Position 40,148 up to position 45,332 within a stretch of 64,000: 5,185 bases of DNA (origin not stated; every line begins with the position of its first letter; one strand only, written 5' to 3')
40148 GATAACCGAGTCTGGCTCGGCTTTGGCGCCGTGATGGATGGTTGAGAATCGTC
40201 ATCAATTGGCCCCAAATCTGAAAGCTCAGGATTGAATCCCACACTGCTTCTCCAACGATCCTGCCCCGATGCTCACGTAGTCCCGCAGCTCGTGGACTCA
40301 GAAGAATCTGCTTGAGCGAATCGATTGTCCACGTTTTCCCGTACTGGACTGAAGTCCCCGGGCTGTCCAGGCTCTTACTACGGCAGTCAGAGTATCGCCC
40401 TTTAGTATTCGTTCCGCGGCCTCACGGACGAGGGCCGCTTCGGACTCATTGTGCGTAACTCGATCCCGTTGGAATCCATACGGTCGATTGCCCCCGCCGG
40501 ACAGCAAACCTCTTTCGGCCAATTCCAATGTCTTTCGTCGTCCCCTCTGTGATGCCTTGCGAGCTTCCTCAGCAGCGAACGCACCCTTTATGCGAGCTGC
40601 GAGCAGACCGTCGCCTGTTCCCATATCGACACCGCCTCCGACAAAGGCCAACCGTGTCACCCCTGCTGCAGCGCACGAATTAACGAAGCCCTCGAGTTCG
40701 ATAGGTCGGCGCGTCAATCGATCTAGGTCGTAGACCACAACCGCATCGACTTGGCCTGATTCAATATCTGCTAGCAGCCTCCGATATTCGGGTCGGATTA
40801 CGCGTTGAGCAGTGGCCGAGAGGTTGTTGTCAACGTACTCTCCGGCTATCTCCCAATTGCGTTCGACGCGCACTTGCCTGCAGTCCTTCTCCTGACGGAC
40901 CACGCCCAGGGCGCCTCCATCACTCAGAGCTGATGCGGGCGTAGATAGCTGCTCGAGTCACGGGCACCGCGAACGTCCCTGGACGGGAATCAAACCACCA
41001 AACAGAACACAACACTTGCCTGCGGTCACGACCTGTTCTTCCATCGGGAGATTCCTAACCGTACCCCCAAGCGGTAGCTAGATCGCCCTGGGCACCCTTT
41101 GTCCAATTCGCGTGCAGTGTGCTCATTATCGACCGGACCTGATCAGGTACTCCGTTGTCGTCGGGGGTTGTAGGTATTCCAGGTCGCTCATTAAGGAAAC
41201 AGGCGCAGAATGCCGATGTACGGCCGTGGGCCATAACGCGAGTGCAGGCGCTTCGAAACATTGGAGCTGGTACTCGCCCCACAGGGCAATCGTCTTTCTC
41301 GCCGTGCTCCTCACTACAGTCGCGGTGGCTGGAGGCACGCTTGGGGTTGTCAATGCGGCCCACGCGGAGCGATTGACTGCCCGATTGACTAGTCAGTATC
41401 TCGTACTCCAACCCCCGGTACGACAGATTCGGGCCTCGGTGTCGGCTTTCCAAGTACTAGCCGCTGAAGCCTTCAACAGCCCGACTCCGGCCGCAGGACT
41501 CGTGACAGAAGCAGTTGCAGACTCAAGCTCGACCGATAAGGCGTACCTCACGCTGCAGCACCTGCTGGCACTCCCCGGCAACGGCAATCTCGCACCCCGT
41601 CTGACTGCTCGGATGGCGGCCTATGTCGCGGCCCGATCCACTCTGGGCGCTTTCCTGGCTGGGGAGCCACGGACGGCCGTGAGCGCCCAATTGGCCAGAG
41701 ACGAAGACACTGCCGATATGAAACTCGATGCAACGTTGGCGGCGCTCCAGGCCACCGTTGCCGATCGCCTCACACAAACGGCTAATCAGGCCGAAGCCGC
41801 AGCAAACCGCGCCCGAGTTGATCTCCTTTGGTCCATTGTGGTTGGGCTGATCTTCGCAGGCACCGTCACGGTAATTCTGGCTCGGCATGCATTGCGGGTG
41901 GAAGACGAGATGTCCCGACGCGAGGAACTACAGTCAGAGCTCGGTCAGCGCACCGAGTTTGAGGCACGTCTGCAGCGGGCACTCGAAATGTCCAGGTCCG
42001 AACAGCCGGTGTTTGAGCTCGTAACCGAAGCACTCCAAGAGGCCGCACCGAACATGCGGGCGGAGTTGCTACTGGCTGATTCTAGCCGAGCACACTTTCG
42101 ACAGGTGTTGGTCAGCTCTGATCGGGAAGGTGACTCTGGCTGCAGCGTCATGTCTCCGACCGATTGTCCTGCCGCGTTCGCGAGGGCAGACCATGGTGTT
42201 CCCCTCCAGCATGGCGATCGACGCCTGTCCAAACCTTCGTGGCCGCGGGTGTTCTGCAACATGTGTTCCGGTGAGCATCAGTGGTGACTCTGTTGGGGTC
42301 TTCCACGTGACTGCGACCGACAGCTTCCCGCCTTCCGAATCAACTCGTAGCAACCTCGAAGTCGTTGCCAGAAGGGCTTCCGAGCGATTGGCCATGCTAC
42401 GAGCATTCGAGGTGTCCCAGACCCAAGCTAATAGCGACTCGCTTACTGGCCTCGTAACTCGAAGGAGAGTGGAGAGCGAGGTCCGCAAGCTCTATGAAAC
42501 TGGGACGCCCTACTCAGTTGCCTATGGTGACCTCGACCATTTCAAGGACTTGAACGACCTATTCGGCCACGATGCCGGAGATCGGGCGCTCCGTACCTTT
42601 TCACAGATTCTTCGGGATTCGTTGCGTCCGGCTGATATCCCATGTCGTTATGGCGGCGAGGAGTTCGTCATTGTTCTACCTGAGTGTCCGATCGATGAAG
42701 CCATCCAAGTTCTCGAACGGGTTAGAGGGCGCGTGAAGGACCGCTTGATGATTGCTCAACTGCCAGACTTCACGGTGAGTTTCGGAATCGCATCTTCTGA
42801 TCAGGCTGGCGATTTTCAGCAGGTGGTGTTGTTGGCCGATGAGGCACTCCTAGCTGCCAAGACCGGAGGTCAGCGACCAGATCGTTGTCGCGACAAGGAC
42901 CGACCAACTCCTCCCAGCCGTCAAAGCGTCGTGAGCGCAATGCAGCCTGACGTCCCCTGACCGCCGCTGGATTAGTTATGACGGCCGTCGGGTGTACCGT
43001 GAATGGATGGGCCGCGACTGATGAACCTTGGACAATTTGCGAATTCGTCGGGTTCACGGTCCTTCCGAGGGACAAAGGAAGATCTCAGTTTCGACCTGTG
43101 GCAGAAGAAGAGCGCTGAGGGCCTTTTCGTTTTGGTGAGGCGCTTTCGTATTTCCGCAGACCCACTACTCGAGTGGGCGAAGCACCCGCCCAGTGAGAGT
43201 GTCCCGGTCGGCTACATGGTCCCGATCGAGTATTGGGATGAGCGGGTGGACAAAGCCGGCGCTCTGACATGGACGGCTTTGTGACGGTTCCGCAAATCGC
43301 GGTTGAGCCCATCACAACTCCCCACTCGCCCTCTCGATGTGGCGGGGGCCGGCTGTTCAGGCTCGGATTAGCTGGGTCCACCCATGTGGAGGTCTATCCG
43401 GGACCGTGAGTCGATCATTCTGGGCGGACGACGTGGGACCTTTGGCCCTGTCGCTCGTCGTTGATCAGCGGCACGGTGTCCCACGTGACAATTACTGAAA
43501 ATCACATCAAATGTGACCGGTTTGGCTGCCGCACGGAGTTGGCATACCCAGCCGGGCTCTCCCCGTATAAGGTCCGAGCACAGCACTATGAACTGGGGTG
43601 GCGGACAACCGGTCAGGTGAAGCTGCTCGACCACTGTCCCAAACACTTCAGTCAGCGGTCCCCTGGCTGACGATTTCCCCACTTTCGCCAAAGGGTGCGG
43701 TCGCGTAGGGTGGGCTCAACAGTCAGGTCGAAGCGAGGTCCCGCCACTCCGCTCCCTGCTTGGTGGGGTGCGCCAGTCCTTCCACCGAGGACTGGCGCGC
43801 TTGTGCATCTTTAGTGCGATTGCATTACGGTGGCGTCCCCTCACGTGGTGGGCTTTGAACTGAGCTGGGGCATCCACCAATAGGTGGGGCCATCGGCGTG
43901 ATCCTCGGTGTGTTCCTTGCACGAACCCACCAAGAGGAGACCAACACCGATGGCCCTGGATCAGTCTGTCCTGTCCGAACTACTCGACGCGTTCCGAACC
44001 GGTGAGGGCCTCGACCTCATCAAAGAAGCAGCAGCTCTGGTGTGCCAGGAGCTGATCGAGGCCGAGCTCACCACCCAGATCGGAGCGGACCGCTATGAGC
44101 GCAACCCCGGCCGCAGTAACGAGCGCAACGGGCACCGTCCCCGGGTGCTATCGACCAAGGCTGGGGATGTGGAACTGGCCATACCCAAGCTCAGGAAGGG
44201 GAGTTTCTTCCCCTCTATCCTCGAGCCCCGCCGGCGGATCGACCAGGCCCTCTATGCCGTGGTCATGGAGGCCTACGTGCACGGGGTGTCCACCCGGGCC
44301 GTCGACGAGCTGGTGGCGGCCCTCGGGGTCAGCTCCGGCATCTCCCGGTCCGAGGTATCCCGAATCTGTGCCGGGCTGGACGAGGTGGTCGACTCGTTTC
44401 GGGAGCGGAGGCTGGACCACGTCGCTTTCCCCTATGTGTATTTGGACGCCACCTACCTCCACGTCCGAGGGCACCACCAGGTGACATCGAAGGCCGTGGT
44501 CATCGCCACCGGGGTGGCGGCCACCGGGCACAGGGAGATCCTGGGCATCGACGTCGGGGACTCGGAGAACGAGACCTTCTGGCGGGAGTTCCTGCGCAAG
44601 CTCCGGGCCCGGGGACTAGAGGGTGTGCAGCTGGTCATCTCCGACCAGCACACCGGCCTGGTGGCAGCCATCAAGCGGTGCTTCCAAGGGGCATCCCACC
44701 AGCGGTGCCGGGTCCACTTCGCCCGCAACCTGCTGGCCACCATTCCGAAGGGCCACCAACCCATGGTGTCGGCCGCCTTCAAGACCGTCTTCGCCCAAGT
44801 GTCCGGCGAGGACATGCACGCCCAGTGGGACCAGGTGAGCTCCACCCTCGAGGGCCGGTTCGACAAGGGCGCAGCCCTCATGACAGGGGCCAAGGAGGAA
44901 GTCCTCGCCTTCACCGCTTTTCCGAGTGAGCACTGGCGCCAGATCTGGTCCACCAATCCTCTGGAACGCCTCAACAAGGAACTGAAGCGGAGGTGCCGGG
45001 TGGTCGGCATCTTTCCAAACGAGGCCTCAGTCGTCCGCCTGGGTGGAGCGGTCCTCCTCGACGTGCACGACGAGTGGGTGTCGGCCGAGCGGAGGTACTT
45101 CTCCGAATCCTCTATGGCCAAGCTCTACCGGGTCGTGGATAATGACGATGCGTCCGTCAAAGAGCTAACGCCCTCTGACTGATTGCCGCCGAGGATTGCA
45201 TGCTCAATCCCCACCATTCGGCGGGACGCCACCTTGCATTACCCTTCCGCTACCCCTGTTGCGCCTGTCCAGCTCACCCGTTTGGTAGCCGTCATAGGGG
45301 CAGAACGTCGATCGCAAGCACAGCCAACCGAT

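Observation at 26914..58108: Unclassified ~210-265 bp GC-rich element family marking every block junction of the accessory region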

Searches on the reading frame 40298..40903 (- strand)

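Call 12: search_protein_families(library=pfam, proteins=[window:40298-40903:-], max_evalue=0.01)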
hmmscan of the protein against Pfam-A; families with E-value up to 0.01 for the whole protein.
window:40298-40903:- (201 aa): 2 families
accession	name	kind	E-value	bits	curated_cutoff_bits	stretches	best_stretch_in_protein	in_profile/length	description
PF00239.26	Resolvase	-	8e-22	78.3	23.3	1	3-132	18-143/145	Resolvase, N terminal domain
PF07508.19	Recombinase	-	0.006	17.3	21.1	0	154-191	2-39/102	Recombinase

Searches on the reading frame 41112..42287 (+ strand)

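Call 12: search_protein_families(library=pfam, proteins=[window:41112-42287:+], max_evalue=0.01)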
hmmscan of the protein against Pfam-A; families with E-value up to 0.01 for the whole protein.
window:41112-42287:+ (391 aa): 0 families

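Call 93: search_protein_families(library=ncbifam, max_evalue=1, proteins=[window:41112-42287:+])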
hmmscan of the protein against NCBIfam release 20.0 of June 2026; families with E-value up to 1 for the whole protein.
window:41112-42287:+ (391 aa): 2 families
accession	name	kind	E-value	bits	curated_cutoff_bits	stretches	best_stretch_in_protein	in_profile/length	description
NF041617.1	T2SS_L_SYNERG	exception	0.021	13.7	150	1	204-270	198-268/387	type II secretion system protein GspL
NF009301.0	PRK12658.1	equivalog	0.051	13.3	156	1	237-263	2-28/125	Na+/H+ antiporter subunit C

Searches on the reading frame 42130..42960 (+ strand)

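Call 12: search_protein_families(library=pfam, proteins=[window:42130-42960:+], max_evalue=0.01)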
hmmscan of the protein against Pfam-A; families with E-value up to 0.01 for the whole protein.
window:42130-42960:+ (276 aa): 3 families
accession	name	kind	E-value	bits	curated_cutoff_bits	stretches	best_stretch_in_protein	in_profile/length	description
PF00990.26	GGDEF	-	6.5e-35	120.7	23.8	1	100-248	1-159/161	Diguanylate cyclase, GGDEF domain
PF17853.6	GGDEF_2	-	0.0026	18.4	24.5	1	126-239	21-113/116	GGDEF-like domain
PF22335.1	Cas10-Cmr2_palm2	-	0.0057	17.2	27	1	175-249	58-129/133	Cas10/Cmr2, second palm domain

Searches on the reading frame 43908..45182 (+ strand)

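Call 12: search_protein_families(library=pfam, proteins=[window:43908-45182:+], max_evalue=0.01)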
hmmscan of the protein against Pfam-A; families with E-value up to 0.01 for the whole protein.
window:43908-45182:+ (424 aa): 2 families
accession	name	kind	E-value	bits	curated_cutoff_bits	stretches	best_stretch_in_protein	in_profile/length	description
PF00872.24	Transposase_mut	-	1.4e-140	468.9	21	1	23-392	10-378/379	Transposase, Mutator family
PF10551.15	MULE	-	8.1e-10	39.5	27.6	1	177-274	2-99/99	MULE transposase domain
